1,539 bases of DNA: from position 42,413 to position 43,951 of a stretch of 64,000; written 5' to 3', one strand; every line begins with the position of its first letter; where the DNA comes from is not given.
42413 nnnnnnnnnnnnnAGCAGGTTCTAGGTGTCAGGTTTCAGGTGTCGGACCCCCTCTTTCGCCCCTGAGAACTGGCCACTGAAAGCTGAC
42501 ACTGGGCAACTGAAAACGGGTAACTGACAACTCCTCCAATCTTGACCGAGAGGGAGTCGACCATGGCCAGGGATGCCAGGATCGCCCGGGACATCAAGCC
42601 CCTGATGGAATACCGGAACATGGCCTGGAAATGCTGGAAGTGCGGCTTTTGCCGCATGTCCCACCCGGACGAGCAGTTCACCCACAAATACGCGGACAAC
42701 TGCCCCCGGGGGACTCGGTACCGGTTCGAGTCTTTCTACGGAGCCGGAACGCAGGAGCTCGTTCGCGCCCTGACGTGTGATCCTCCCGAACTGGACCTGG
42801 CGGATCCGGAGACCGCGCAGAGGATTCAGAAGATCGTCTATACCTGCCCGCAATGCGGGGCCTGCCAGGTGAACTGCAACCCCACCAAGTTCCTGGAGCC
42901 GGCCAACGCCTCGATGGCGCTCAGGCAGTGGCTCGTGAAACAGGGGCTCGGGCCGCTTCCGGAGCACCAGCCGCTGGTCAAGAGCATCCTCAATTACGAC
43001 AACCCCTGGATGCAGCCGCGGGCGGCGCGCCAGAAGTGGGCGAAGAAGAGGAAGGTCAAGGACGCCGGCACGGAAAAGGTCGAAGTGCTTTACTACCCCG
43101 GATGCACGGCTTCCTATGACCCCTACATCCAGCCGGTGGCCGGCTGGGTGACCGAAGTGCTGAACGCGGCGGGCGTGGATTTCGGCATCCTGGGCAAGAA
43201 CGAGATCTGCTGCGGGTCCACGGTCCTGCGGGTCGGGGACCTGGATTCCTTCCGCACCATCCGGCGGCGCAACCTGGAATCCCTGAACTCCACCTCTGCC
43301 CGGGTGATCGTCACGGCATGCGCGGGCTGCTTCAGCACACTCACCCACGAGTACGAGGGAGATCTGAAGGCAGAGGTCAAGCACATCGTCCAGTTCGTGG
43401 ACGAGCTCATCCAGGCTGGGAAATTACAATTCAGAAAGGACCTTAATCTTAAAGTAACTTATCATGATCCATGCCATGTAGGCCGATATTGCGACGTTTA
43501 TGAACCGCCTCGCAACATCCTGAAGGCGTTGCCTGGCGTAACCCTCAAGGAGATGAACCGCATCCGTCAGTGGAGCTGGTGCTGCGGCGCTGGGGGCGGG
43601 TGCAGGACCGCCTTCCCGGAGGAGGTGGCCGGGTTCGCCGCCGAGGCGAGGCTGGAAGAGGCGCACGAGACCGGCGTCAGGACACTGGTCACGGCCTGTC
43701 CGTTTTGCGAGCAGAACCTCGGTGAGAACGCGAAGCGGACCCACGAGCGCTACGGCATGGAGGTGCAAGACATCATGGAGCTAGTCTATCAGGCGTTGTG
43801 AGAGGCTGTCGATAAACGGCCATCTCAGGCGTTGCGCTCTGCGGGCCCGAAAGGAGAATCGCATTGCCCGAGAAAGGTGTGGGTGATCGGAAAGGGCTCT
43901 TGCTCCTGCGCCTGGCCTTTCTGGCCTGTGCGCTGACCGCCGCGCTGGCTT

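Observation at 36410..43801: PaaK-like ligase + two DUF2148 proteins + double VAO flavoprotein + CCG protein: uncharacterised redox module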

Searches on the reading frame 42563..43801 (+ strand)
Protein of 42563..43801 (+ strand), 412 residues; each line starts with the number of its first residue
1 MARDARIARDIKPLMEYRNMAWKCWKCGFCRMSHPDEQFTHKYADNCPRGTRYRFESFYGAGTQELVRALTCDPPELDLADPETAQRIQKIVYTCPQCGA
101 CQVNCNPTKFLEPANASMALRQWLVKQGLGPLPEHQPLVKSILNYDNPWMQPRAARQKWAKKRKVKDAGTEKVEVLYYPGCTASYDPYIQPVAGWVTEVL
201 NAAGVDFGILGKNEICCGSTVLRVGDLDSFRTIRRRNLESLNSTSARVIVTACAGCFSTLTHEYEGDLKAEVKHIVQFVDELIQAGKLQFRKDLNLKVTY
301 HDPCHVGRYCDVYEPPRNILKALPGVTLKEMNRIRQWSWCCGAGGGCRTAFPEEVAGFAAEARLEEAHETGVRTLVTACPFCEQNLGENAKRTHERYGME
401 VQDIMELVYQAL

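Call 4: search_protein_families(library=pfam, proteins=[window:42563-43801:+], max_evalue=0.01)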
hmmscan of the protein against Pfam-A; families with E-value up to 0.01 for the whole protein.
window:42563-43801:+ (412 aa): 2 families
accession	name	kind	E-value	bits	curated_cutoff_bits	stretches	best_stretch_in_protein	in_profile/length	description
PF02754.22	CCG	-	6.4e-34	116.4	20.6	2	298-386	1-84/85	Cysteine-rich domain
PF13183.11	Fer4_8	-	0.0019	19.1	27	1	23-105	4-64/68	4Fe-4S dicluster domain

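Call 5: search_protein_families(library=ncbifam, proteins=[window:42563-43801:+], max_evalue=0.01)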
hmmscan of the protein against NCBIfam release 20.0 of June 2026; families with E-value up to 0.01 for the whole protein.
window:42563-43801:+ (412 aa): 10 families
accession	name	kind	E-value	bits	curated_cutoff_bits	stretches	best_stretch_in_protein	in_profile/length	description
NF004898.0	PRK06259.1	equivalog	4.5e-62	210.2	385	1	84-411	177-487/488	fumarate reductase (CoM/CoB) subunit TfrB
NF045670.1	quin_L_LdhH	equivalog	1.2e-34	119.6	800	1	148-407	444-704/706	L-lactate dehydrogenase (quinone) large subunit LdhH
NF008369.0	PRK11168.1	equivalog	2.4e-24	85.9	278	1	157-390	151-384/401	anaerobic glycerol-3-phosphate dehydrogenase subunit C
NF045663.1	diclust_near_Sec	equivalog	4.6e-23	81.2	530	1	87-393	347-625/759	pyridine nucleotide-disulfide oxidoreductase/dicluster-binding protein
NF045724.1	ferredox_TmcB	equivalog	6e-20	71.2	735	1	198-411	209-427/430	electron transfer complex ferredoxin TmcB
NF008434.0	PRK11274.1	equivalog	2.7e-17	62.8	333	1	168-283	298-407/409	glycolate oxidase subunit GlcF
TIGR03288.1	CoB_CoM_SS_B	equivalog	8.2e-16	58.1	345.15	1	261-401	109-252/290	CoB--CoM heterodisulfide reductase subunit B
TIGR03379.1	glycerol3P_GlpC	equivalog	1.3e-15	57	279.9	1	157-391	147-382/397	anaerobic glycerol-3-phosphate dehydrogenase subunit GlpC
NF045796.1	DsrK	equivalog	1.4e-15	56.9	400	1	264-386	291-416/453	sulfate reduction electron transfer complex DsrMKJOP subunit DsrK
NF045711.1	sulf_resp_HmcF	equivalog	1.8e-10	40.2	750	1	265-385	302-424/457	sulfate respiration complex iron-sulfur protein HmcF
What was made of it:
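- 42563..43801 (+): HdrD/GlcF/TfrB-like Fe-S protein with two ferredoxin-type Cys motifs and two CCG domains. Calls 4 and 5.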
